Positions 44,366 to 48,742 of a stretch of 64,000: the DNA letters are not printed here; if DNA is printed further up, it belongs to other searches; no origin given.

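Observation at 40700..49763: Possible T9SS core module: TonB-dependent-like barrel, 1358-aa CTD protein (PorU candidate) and PorV-like barrel in one same-strand array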

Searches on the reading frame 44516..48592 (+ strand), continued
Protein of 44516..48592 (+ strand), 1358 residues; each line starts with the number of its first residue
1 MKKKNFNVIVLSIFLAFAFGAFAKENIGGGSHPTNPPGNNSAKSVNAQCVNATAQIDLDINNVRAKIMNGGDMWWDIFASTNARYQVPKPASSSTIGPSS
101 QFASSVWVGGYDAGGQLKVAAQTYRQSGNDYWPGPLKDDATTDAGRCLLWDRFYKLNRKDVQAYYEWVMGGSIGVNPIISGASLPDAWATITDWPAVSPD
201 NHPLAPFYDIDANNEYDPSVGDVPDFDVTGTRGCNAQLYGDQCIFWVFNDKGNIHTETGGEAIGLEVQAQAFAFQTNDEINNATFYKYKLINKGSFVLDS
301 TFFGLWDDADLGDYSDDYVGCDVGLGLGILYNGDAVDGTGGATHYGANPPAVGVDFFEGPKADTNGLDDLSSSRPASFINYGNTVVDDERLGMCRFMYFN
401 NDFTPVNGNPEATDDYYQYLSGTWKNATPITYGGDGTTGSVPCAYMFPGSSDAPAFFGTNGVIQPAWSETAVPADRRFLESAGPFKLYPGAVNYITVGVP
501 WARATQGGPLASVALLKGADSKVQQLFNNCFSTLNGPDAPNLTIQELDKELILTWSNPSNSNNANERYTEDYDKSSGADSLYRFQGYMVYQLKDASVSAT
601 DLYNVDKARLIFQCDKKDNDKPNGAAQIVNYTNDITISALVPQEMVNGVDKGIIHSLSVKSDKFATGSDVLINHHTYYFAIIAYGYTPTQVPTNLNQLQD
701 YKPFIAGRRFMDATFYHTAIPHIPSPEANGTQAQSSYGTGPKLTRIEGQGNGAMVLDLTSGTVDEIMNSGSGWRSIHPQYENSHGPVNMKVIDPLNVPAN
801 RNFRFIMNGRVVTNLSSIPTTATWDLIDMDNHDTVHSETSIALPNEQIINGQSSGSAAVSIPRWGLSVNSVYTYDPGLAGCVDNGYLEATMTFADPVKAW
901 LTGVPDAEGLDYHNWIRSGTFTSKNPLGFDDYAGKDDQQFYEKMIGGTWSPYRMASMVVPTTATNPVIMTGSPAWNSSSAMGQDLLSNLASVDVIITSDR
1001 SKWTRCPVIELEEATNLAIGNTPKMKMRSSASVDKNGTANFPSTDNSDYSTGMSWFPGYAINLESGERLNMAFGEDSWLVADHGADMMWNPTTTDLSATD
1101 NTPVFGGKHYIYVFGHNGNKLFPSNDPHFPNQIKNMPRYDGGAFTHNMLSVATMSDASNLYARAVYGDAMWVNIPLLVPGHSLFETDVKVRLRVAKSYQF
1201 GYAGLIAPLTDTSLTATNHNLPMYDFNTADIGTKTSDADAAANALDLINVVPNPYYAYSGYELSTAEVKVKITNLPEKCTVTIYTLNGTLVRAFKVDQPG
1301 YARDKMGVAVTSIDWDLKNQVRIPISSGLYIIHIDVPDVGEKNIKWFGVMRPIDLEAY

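Call 25: find_related_loci(query=A1, collection=genome_contigs, flank=8000)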
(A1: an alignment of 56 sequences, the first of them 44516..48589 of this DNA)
Query A1 (1358 aa) in genome_contigs; peptide patterns used: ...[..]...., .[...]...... (x = any residue, [..] = any of these).
600 stretches matched a pattern (row limit reached: there are more); 585 encode a relative of the query (tblastn E <= 1e-3); the best 80 are kept; 80 distinct loci.
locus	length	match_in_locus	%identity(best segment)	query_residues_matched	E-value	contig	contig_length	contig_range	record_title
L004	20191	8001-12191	58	1-1358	0e+0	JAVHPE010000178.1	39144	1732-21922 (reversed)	MAG: Bacteroidia bacterium isolate WB02no2_35_113 NODE_408_length_39144_cov_67.907493, whole genome shotgun sequence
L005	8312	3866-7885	57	6-1358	0e+0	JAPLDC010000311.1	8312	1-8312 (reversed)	MAG: Bacteroidetes bacterium isolate LacPavin_0920_WC57_MAG_35_7 LacPavin_0920_WC57_scaffold_93767, whole genome shotgun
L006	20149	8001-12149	56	1-1358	0e+0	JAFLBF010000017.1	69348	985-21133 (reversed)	MAG: Bacteroidetes bacterium isolate UWPOB_BACT3 gnl_X_OJEEJDBO_17, whole genome shotgun sequence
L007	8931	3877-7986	56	1-1358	0e+0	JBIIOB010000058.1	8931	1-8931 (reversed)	MAG: Bacteroidia bacterium isolate ME2002-09-27pf_3300034103_group1_bin113 Rohwer_bin407_scaffold_6840_c1, whole genome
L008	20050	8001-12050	56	6-1358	0e+0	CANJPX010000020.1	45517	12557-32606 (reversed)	MAG: Bacteroidetes bacterium isolate RH-23may17-678 genome assembly, contig: RH-23may17-C5564, whole genome shotgun sequ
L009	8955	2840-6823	50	1-1358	0e+0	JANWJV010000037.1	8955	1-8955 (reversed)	MAG: Bacteroidia bacterium isolate CRAIB_MAG76 c_000000020884, whole genome shotgun sequence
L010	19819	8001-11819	49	38-1358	0e+0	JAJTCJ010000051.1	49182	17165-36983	MAG: Bacteroidetes bacterium isolate C_No_T20_B_bin.80 scaffold_2163, whole genome shotgun sequence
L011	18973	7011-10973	59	7-1358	0e+0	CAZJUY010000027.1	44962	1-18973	MAG TPA_asm: uncultured Chitinophaga sp. isolate SRP287453_co1_11 genome assembly, contig: NODE_1237_length_44962_cov_6.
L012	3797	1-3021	55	328-1358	0e+0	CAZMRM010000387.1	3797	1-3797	MAG TPA_asm: uncultured Chitinophaga sp. isolate SRP344714_co1_386 genome assembly, contig: NODE_39401_length_3797_cov_2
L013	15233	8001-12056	46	3-1358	0e+0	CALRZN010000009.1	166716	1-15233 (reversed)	MAG: Chitinophaga pinensis isolate JJ-MAA6-279-6-m2-bin102 genome assembly, contig: JJ-MAA6-279-C21, whole genome shotgu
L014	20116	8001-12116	46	1-1358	0e+0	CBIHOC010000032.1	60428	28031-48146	MAG TPA_asm: uncultured Chryseobacterium sp. isolate SRR18156182_binner12_Refined_23 genome assembly, contig: ERZ2733683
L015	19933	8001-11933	45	21-1358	0e+0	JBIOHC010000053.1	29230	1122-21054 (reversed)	MAG: Bacteroidia bacterium isolate GcC11-26 k141_1204608_length_29230_cov_36.0000, whole genome shotgun sequence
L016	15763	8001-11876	46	44-1358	0e+0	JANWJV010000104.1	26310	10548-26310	MAG: Bacteroidia bacterium isolate CRAIB_MAG76 c_000000058443, whole genome shotgun sequence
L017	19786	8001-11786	46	10-1358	0e+0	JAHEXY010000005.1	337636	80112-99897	MAG: Bacteroidetes bacterium isolate nzgw115 NODE_26_length_337637_cov_9.907273, whole genome shotgun sequence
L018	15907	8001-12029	44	1-1358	0e+0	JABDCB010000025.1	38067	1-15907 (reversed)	MAG: Bacteroidetes bacterium isolate BWOrgHeat_Nextera78_MAG6 3300020795.a:Ga0206962_1069, whole genome shotgun sequence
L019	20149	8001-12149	46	3-1358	0e+0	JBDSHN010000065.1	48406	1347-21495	MAG: Bacteroidia bacterium isolate cluster1_bin.277 k127_12271887, whole genome shotgun sequence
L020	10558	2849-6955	44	9-1358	0e+0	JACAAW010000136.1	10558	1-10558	MAG: Bacteroidetes bacterium isolate Cfx2-01 MAG1_136, whole genome shotgun sequence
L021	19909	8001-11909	45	37-1358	0e+0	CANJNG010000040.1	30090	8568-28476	MAG: Bacteroidetes bacterium isolate RH-23may17-554 genome assembly, contig: RH-23may17-C10794, whole genome shotgun seq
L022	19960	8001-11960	42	42-1358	0e+0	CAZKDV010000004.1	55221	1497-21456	MAG TPA_asm: uncultured Bacteroidales bacterium isolate binchicken_co39_309 genome assembly, contig: NODE_1307_length_55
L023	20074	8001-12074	42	4-1358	0e+0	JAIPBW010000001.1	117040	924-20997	MAG: Bacteroidales bacterium isolate Tobar18m-G2 Tobar18m-C12, whole genome shotgun sequence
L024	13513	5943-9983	43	1-1358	0e+0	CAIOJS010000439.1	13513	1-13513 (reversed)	uncultured bacterium isolate AlinenLipids_bin-6511 genome assembly, contig: bin-6511:439/558, whole genome shotgun seque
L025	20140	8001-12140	42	15-1358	0e+0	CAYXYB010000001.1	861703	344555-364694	MAG TPA_asm: uncultured Lentimicrobiaceae bacterium isolate SRP263991_co5_611 genome assembly, contig: NODE_3_length_861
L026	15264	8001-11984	42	4-1358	0e+0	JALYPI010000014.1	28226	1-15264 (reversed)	MAG: Bacteroidota bacterium isolate MDV bin33 SD1454-56_k127_1233809, whole genome shotgun sequence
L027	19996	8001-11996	43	1-1358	0e+0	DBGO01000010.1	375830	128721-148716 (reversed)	MAG TPA_asm: Flavobacteriales bacterium UBA852 UBA852_contig_155, whole genome shotgun sequence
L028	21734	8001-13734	44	3-1358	0e+0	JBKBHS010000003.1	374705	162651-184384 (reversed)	MAG: Bacteroidia bacterium isolate 21I_069.bin.58 NODE_21_length_374705_cov_67.528092, whole genome shotgun sequence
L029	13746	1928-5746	43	3-1358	0e+0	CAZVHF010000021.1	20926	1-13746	MAG TPA_asm: uncultured Chitinophaga sp. isolate SRP193358_co1_648 genome assembly, contig: NODE_6180_length_20926_cov_7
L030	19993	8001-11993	42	1-1358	0e+0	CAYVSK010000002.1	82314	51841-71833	MAG TPA_asm: uncultured Weeksellaceae bacterium isolate SRP185896_co2_427 genome assembly, contig: NODE_65_length_82314_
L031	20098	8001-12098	42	1-1358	0e+0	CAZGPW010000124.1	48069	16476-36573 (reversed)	MAG TPA_asm: uncultured Bacteroidales bacterium isolate SRP067234_co1_134 genome assembly, contig: k99_760998, whole gen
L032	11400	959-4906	42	9-1358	0e+0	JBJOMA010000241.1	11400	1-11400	MAG: Bacteroidota bacterium isolate tombigeeriver_2019_sw_WHONDRS-S19S_0020_B_bin.54 scaffold_576949, whole genome shotg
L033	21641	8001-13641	42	13-1358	0e+0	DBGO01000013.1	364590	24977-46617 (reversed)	MAG TPA_asm: Flavobacteriales bacterium UBA852 UBA852_contig_77, whole genome shotgun sequence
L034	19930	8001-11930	43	49-1358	0e+0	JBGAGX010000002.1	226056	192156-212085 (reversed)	MAG: Flavobacteriales bacterium isolate MAG_MBR_H125.12 MBRH125-12_opera_contig_374, whole genome shotgun sequence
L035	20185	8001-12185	44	11-1358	0e+0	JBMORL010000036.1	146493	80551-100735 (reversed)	MAG: Bacteroidota bacterium isolate Betzabe_MAG179 MAG179_36, whole genome shotgun sequence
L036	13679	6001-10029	42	31-1358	0e+0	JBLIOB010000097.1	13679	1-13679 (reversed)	MAG: Parvicellaceae bacterium isolate 3300053785_177 Ga0535658_0011954, whole genome shotgun sequence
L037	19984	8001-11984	42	1-1358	0e+0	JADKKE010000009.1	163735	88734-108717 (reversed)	MAG: Bacteroidetes bacterium isolate Vibo_18-Q3-R45-57_MAXAC.083 tig00005431-10-1637740, whole genome shotgun sequence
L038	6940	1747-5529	42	1-1358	0e+0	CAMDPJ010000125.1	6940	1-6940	MAG: Chryseobacterium gleum isolate TH-11nov19-287 genome assembly, contig: TH-11nov19-C27163, whole genome shotgun sequ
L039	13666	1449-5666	41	1-1358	0e+0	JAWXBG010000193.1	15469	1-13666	MAG: Flavobacteriales bacterium isolate MP6G1.94 k99_1306966, whole genome shotgun sequence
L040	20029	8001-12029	41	49-1358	0e+0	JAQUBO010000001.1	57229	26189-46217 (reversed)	MAG: Bacteroidales bacterium isolate STCSWMC_109 NODE_992_length_57229_cov_4.048790_ST_CSWMC, whole genome shotgun seque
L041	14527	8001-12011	41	49-1358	0e+0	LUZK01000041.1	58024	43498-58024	MAG: Bacteroidales bacterium Bact_19 Bact_19_contig_2940, whole genome shotgun sequence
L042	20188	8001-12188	41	3-1358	0e+0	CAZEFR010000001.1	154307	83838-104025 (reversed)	MAG TPA_asm: uncultured Chryseobacterium sp. isolate SRP318679_co1_395 genome assembly, contig: NODE_92_length_154307_co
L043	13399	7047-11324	40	1-1358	0e+0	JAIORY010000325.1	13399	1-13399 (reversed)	MAG: Bacteroidales bacterium isolate SMBSF30 20075_Bin_4_contigs_1_c_000000000350, whole genome shotgun sequence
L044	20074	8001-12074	41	40-1358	0e+0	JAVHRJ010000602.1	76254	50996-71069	MAG: Bacteroidales bacterium isolate WB02no9_30_11 NODE_85_length_76254_cov_7.204386, whole genome shotgun sequence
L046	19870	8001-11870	42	1-1358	0e+0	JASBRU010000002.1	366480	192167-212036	MAG: Flavobacteriales bacterium isolate BWSM_116 k141_509375, whole genome shotgun sequence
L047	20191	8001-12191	41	1-1358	0e+0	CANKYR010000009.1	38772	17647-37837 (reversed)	MAG: Flavobacteriales bacterium isolate ZE-3nov15-71 genome assembly, contig: ZE-3nov15-C431, whole genome shotgun seque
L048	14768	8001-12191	41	1-1358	0e+0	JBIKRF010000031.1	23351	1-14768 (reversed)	MAG: Flavobacteriales bacterium isolate ME2015-06-08_3300042430_group6_bin211 Rohwer_bin967_scaffold_902_c1, whole genom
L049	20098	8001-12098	39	1-1358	0e+0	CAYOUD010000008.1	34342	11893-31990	MAG TPA_asm: uncultured Bacteroidales bacterium isolate binchicken_co181_626 genome assembly, contig: NODE_1633_length_3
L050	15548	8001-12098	40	1-1358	0e+0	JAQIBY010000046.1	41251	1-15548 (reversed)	MAG: Bacteroidales bacterium isolate GH38 k119_26169, whole genome shotgun sequence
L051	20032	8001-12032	41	47-1358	0e+0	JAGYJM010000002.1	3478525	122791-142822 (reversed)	MAG: Flavobacteriales bacterium isolate M30B41 scaffold_1412, whole genome shotgun sequence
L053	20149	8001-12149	56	1-1358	0e+0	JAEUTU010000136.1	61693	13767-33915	MAG: Bacteroidia bacterium isolate new MAG-337 k141_3203910, whole genome shotgun sequence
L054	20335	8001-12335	39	3-1358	0e+0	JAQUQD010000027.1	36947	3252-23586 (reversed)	MAG: Bacteroidales bacterium isolate STD1_41 NODE_2200_length_36947_cov_4.289680_Sandtown_D1, whole genome shotgun seque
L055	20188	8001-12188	40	13-1358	0e+0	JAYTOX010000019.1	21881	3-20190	MAG: Bacteroidota bacterium isolate GFS_4286 GFS_4286_18, whole genome shotgun sequence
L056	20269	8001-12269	40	1-1358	0e+0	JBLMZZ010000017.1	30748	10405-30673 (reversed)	MAG: Omnitrophica WOR_2 bacterium isolate MAG190 PRJNA951521_bin48_renamed_16, whole genome shotgun sequence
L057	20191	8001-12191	40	3-1358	0e+0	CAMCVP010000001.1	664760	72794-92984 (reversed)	MAG: Chryseobacterium gleum isolate ME-21oct19-126 genome assembly, contig: ME-21oct19-C2, whole genome shotgun sequence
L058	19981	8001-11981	41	32-1358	0e+0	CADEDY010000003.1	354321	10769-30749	MAG: uncultured Bacteroidetes bacterium isolate Bacteroidetes sp. RBC078 genome assembly, contig: MAG078_3, whole genome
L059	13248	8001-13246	41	21-1358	0e+0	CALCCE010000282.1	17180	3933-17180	MAG TPA_asm: uncultured Flavobacteriales bacterium isolate SRR3401485_bin.10_CONCOCT_v1.1_MAG genome assembly, contig: E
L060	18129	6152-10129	43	1-1358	0e+0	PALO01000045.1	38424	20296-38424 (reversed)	MAG: Flavobacteriales bacterium isolate SAT41 127434, whole genome shotgun sequence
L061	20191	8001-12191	41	1-1358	0e+0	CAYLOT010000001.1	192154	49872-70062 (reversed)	MAG TPA_asm: uncultured Chryseobacterium sp. isolate SRP278252_co3_60 genome assembly, contig: NODE_33_length_192154_cov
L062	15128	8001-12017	41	8-1358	0e+0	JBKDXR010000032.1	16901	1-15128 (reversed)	MAG: Flavobacteriales bacterium isolate samp_4376_concoct_992 samp_4376_286179, whole genome shotgun sequence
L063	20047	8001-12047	42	49-1358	0e+0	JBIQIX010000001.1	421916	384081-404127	MAG: Flavobacteriales bacterium isolate mag.25f NODE_7_length_421916, whole genome shotgun sequence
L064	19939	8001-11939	41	46-1358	0e+0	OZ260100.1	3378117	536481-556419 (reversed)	MAG: Vicingaceae bacterium isolate K1488-mx-bin03 genome assembly, chromosome: 1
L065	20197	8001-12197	41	3-1358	0e+0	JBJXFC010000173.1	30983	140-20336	MAG: Flavobacteriales bacterium isolate F1F2.bin.67 k127_8499913, whole genome shotgun sequence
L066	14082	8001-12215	39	2-1358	0e+0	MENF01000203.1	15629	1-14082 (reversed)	MAG: Bacteroidetes bacterium GWA2_32_17 gwa2_scaffold_6839, whole genome shotgun sequence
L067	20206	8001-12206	40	13-1358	0e+0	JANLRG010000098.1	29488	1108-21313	MAG: Bacteroidota bacterium isolate OTE_38_concoct_209_sub OTE_38_k141_727973, whole genome shotgun sequence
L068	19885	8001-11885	42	41-1358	0e+0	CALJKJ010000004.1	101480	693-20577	MAG TPA_asm: uncultured Flavobacteriales bacterium isolate SRR6231166_bin.24_CONCOCT_v1.1_MAG genome assembly, contig: E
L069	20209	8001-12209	40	1-1358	0e+0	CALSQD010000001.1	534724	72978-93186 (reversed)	MAG: uncultured Flavobacteriales bacterium isolate AC_MB403 genome assembly, contig: contig_29646_AC_MB403, whole genome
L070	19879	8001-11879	40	1-1358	0e+0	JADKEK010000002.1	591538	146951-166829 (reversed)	MAG: Bacteroidetes bacterium isolate Rand_18-Q3-R56-63_BAT3C.178 tig00000550-10-5906690, whole genome shotgun sequence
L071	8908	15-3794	43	97-1358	0e+0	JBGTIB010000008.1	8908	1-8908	MAG: Flavobacteriales bacterium isolate JTS-RE253 k141_4174190, whole genome shotgun sequence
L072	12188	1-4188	41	3-1358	0e+0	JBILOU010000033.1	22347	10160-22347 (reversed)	MAG: Flavobacteriales bacterium isolate ME2017-11-03_3300044655_group7_bin89 Rohwer_bin974_scaffold_1110_c1, whole genom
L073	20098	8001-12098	41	47-1358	0e+0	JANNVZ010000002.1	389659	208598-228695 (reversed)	MAG: Flavobacteriales bacterium isolate VAR_34_metabat_428 VAR_34_k141_2819279, whole genome shotgun sequence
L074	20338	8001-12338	39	1-1358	0e+0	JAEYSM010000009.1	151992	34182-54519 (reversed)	MAG: Bacteroidetes bacterium isolate OH_CBB_99 k127_629870, whole genome shotgun sequence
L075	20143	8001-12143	40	4-1358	0e+0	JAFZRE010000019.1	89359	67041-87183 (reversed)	MAG: Bacteroidales bacterium isolate RGIG8023 Water_buffalos_Rumen-1__c418413, whole genome shotgun sequence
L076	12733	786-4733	41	40-1358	0e+0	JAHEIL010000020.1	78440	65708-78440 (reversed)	MAG: Crocinitomicaceae bacterium isolate Ww5 NODE_304_length_78440_cov_37.077146, whole genome shotgun sequence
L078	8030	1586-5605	40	9-1358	0e+0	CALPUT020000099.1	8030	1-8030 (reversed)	MAG: Chryseobacterium gleum isolate HRS-ES5-bin-44 genome assembly, contig: HRS-ES5-C4586, whole genome shotgun sequence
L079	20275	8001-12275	39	1-1358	0e+0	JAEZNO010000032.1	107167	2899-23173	MAG: Bacteroidetes bacterium isolate OH_CFB_158 k127_529237, whole genome shotgun sequence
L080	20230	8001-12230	40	40-1358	0e+0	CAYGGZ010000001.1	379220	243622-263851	MAG TPA_asm: uncultured Bacteroidales bacterium isolate ERP113451_co2_178 genome assembly, contig: NODE_3_length_379220_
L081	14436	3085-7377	41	3-1358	0e+0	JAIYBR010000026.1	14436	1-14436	MAG: Flavobacteriales bacterium isolate E1_MAG_00053 pond_E1_MAG_00053_000000000281, whole genome shotgun sequence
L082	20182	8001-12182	40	2-1358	0e+0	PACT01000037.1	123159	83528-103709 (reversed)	MAG: Crocinitomicaceae bacterium isolate NAT165 154387, whole genome shotgun sequence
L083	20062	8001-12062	41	47-1358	0e+0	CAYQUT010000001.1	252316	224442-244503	MAG TPA_asm: uncultured Chryseobacterium sp. isolate SRP219642_co8_20 genome assembly, contig: NODE_6_length_252316_cov_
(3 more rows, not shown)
